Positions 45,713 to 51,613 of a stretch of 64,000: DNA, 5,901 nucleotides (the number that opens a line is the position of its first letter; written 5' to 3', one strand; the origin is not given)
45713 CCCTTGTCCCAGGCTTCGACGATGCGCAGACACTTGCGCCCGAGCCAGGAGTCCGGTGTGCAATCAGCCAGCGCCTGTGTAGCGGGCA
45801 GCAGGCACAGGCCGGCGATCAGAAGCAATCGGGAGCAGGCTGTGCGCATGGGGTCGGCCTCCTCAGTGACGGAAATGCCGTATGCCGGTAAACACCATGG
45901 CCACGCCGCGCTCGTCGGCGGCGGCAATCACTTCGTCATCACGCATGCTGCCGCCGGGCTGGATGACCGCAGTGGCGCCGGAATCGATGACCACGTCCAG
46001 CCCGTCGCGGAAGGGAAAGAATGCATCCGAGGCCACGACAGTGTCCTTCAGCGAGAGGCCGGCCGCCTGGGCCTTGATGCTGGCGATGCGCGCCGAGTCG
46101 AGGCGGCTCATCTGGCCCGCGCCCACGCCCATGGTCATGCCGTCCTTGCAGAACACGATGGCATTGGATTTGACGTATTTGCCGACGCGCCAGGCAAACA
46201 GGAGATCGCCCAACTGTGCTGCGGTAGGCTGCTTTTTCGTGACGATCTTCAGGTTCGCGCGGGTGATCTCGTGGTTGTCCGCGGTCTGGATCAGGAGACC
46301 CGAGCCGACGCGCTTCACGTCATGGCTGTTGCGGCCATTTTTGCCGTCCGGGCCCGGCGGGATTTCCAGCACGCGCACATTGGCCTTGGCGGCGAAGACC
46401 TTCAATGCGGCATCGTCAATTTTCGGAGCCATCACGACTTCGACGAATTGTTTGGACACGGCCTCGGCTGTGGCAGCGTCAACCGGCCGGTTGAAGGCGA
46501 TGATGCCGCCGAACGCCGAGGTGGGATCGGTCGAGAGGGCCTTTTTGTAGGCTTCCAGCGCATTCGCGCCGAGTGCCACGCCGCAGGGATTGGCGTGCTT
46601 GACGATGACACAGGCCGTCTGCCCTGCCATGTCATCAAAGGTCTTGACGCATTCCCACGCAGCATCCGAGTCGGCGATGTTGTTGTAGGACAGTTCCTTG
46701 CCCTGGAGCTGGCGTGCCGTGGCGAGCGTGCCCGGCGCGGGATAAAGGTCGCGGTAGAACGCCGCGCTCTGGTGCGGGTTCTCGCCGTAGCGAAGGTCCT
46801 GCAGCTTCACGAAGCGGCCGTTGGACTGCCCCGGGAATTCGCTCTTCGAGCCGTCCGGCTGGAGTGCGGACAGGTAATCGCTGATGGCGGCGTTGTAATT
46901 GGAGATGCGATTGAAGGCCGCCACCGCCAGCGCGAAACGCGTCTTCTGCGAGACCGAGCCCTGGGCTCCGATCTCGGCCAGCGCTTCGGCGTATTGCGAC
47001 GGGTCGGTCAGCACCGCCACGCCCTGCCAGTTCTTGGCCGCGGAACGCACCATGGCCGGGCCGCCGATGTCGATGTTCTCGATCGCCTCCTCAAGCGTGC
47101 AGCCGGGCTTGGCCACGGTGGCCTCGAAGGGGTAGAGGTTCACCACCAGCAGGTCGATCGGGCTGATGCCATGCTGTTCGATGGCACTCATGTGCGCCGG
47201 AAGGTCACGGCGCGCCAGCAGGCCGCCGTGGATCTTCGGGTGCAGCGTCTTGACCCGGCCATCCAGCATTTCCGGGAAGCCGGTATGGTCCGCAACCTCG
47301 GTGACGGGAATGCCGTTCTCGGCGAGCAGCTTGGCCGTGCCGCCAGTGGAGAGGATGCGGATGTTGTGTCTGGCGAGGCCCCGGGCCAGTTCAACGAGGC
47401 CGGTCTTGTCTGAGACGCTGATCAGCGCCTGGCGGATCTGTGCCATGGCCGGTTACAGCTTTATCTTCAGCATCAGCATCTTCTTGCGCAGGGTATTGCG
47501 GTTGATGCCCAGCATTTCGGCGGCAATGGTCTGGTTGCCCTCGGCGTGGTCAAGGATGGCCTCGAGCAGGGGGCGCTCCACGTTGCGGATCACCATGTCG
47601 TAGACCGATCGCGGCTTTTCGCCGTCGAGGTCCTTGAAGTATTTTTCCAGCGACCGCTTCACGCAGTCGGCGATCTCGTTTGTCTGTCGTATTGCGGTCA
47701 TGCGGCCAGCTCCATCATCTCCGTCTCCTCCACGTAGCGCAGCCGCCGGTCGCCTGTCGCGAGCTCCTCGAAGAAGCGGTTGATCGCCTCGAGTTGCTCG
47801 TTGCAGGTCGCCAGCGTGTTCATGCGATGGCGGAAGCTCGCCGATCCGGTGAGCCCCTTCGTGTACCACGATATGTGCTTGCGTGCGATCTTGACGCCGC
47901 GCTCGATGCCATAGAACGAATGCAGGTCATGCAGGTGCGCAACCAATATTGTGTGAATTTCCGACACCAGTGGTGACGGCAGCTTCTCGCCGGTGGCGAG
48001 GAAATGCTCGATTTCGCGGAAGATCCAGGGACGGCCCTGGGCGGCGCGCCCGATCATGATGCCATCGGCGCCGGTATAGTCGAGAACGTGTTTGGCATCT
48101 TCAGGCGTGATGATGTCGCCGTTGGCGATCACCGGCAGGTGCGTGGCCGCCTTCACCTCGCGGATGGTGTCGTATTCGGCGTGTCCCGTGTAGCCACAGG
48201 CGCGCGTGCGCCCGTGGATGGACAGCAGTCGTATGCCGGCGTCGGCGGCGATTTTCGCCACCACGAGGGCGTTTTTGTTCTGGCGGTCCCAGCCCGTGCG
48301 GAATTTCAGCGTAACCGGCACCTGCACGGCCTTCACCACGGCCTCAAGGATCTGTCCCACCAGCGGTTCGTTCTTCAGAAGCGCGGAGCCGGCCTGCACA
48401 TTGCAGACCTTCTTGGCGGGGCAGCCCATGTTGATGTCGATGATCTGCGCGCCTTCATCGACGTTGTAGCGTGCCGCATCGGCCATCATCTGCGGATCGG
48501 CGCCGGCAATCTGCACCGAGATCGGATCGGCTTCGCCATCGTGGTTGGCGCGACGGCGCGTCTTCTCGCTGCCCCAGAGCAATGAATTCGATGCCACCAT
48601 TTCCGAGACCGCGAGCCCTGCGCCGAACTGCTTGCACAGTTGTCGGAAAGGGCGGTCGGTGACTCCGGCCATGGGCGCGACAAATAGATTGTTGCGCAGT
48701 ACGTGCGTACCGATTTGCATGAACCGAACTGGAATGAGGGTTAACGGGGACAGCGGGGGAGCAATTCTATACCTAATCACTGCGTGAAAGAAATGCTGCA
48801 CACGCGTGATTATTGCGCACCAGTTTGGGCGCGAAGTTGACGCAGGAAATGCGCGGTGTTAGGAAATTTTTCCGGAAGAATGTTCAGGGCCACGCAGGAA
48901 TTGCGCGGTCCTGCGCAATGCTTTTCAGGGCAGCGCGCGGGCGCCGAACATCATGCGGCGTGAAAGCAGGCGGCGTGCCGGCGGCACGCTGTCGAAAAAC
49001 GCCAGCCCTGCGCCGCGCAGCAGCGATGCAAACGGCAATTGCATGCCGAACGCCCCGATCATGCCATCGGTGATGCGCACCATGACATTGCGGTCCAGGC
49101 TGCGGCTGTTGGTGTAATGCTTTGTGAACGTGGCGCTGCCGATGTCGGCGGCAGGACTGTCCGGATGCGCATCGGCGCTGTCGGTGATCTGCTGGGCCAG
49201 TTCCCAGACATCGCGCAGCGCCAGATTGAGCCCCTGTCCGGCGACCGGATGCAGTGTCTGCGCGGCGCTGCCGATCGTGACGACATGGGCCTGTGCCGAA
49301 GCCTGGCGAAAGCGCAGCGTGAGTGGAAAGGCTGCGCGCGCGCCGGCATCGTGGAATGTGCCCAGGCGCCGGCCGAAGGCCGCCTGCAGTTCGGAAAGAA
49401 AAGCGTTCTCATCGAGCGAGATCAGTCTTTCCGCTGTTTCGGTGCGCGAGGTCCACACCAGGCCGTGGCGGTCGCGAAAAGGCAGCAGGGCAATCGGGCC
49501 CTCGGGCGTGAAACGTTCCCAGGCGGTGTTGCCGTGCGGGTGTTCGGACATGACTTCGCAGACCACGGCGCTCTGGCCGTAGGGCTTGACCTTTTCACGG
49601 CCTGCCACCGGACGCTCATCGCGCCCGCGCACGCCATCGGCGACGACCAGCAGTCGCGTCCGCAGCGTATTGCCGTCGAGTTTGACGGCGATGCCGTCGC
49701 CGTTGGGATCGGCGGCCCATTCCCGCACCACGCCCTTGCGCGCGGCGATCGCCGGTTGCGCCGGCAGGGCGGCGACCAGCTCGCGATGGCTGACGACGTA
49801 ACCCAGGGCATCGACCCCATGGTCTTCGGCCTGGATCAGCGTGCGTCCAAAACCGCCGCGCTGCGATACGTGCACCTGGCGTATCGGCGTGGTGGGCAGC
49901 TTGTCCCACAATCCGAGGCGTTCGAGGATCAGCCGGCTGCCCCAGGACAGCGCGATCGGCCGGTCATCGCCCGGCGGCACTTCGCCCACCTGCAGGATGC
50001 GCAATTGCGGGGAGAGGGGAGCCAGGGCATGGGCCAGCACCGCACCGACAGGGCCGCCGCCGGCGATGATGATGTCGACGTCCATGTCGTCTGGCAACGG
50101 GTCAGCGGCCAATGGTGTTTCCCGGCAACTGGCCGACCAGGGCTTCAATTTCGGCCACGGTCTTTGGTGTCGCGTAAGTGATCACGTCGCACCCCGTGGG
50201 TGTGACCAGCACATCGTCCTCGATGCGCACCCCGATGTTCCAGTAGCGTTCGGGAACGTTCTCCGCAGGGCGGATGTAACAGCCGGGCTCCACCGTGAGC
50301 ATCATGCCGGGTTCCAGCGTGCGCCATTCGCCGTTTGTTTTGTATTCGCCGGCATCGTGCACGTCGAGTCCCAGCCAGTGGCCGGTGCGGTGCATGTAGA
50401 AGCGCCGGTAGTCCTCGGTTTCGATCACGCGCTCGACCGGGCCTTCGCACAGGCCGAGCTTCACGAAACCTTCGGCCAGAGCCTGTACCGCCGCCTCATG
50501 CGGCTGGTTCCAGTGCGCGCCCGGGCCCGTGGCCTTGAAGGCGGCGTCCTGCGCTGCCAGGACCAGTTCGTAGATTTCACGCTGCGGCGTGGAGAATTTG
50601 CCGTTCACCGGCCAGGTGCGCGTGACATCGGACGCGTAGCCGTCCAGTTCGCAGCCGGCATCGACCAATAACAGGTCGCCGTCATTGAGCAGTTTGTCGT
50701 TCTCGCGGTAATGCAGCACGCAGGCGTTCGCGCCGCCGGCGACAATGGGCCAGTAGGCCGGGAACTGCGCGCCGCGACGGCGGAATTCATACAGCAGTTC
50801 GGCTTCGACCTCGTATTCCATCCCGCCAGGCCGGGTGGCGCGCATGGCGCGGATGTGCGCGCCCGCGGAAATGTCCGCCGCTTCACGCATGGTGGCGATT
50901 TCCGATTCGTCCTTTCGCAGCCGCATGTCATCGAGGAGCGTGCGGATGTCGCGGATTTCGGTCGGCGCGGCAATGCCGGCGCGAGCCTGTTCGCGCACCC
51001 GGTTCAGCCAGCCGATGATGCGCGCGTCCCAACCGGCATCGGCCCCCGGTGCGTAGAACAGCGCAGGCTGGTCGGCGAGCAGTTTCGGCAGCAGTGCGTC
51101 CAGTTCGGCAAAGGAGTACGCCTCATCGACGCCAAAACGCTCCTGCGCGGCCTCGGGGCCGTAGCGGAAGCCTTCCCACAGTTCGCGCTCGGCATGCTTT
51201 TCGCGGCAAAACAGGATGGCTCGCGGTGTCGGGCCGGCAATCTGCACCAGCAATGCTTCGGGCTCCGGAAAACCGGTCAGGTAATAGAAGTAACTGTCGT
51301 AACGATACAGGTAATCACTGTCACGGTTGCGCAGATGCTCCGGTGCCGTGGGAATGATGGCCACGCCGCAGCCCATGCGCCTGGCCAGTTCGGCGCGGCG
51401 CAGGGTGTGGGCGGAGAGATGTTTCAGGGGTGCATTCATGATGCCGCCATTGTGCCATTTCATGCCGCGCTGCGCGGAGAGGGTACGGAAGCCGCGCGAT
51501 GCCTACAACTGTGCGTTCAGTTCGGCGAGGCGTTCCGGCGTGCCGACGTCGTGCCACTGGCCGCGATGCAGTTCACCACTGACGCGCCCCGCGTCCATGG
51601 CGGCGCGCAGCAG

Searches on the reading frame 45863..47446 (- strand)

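Call 53: search_protein_families(library=pfam, proteins=[window:45863-47446:-])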
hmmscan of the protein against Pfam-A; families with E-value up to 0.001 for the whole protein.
window:45863-47446:- (527 aa): 2 families
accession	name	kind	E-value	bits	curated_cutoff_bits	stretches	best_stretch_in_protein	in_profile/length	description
PF01808.24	AICARFT_IMPCHas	-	1.1e-122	409.8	25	1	136-457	1-310/311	AICARFT/IMPCHase bienzyme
PF02142.27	MGS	-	1.1e-26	93.2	24.1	1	16-130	1-93/94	MGS-like domain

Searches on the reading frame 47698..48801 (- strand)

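Call 53: search_protein_families(library=pfam, proteins=[window:47698-48801:-])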
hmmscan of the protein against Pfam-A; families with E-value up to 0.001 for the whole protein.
window:47698-48801:- (367 aa): 2 families
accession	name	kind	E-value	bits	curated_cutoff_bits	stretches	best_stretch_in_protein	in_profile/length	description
PF01207.24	Dus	-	4.3e-106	355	20.4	1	41-344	2-307/311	Dihydrouridine synthase (Dus)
PF01180.27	DHO_dh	-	2.8e-05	23.9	27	0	90-178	93-175/291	Dihydroorotate dehydrogenase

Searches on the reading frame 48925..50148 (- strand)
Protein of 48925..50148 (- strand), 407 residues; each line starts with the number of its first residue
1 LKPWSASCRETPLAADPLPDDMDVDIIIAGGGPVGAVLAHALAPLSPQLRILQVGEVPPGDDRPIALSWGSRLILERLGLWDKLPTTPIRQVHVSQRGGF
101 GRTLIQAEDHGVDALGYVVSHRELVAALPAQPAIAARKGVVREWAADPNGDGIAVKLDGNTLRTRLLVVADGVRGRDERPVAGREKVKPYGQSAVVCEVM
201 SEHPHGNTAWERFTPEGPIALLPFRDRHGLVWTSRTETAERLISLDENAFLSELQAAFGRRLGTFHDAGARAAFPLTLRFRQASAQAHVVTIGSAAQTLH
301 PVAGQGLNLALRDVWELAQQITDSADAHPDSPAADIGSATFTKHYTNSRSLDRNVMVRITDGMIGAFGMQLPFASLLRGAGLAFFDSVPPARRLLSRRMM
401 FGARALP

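Call 53: search_protein_families(library=pfam, proteins=[window:48925-50148:-])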
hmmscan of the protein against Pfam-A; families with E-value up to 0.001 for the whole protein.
window:48925-50148:- (407 aa): 2 families
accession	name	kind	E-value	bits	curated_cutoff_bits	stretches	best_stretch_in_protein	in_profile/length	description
PF01494.25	FAD_binding_3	-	2.9e-16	60.1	22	1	23-321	1-318/349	FAD binding domain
PF05834.18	Lycopene_cycl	-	8.1e-05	22.3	23.4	0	25-182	1-146/380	Lycopene cyclase protein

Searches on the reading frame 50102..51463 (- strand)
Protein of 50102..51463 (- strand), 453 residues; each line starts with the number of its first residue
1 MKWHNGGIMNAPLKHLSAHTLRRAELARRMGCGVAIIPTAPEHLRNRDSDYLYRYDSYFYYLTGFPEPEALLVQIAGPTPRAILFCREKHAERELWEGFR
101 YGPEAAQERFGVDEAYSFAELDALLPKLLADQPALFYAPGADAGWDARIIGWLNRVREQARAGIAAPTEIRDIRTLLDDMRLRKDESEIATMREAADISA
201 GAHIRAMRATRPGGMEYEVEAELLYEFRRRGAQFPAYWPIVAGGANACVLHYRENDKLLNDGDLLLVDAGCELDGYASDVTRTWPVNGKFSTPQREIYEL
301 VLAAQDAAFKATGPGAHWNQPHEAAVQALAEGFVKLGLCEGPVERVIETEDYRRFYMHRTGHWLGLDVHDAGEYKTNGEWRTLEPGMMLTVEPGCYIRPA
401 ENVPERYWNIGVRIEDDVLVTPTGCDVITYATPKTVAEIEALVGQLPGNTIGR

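Call 53: search_protein_families(library=pfam, proteins=[window:50102-51463:-])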
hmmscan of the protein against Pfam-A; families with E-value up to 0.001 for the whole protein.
window:50102-51463:- (453 aa): 2 families
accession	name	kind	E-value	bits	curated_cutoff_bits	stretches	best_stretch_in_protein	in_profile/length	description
PF00557.29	Peptidase_M24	-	2.6e-67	227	23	1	191-422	2-208/208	Metallopeptidase family M24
PF05195.22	AMP_N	-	2.5e-35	121.2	24.6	1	19-134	1-119/121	Aminopeptidase P, N-terminal domain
